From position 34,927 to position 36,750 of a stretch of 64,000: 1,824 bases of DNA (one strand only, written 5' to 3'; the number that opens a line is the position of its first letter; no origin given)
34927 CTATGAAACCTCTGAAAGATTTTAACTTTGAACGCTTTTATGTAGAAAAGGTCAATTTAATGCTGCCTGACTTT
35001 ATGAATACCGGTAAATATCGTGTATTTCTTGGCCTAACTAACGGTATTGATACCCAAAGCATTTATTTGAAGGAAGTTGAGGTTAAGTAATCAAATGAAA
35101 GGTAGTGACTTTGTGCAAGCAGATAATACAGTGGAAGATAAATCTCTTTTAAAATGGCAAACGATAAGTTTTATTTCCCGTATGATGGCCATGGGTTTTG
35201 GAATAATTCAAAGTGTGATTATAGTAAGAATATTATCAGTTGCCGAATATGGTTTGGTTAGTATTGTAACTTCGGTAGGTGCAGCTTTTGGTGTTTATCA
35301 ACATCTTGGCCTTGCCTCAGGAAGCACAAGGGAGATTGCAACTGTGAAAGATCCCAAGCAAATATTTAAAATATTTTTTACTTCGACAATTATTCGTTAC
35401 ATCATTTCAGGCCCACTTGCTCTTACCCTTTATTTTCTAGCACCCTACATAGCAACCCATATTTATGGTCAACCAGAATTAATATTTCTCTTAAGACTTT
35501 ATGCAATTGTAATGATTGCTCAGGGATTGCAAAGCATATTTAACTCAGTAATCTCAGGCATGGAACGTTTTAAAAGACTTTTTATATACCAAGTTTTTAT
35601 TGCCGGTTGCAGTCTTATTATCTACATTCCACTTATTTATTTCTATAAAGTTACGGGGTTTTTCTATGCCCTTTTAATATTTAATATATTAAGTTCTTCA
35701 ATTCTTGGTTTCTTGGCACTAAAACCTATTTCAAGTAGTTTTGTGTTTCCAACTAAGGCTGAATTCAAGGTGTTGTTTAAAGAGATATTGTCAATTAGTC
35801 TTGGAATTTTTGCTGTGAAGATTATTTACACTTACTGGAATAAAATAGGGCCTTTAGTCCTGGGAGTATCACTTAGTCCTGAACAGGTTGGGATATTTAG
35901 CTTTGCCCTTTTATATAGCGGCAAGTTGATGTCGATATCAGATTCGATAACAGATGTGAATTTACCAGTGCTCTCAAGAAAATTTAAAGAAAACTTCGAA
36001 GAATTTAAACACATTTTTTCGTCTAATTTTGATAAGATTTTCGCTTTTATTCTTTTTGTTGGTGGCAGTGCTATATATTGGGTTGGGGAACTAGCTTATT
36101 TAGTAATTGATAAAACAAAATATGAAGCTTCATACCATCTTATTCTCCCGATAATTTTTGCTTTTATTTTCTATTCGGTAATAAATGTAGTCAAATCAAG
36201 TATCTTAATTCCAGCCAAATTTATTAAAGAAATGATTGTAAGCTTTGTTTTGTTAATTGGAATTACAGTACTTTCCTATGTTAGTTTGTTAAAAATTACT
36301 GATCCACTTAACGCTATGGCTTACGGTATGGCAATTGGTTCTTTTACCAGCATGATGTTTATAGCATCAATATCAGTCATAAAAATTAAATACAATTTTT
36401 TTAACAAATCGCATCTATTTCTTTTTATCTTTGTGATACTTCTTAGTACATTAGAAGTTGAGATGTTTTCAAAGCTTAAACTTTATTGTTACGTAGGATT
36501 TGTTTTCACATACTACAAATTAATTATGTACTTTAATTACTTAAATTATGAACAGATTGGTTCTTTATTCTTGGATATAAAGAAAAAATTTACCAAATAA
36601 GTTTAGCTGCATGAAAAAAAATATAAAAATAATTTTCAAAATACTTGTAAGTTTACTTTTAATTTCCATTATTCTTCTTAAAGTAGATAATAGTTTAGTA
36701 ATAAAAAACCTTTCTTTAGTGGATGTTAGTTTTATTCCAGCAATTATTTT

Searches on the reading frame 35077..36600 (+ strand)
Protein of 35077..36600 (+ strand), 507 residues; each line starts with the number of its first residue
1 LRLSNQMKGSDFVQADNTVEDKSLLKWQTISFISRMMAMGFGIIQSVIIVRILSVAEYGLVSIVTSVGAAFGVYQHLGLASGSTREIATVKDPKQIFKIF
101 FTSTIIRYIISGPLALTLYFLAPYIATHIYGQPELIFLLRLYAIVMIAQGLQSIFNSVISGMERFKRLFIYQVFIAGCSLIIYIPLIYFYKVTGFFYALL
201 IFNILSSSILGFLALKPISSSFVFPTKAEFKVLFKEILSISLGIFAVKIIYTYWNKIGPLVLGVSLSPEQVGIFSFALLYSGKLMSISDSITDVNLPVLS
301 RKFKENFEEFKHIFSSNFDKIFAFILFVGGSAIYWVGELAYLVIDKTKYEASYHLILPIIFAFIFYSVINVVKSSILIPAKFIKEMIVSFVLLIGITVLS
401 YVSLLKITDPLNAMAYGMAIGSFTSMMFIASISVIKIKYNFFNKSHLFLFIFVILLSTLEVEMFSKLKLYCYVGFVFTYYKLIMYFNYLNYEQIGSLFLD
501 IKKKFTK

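Call 60: search_protein_families(library=pfam, proteins=[window:35077-36600:+], max_evalue=0.00001)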
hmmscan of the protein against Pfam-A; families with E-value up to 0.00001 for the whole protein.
window:35077-36600:+ (507 aa): 2 families
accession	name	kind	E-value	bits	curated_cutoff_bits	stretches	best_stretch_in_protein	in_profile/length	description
PF13440.11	Polysacc_synt_3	-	3.6e-20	72.8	23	1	48-316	1-256/293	Polysaccharide biosynthesis protein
PF01943.22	Polysacc_synt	-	2.3e-16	60.5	28.2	1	29-301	6-272/274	Polysaccharide biosynthesis protein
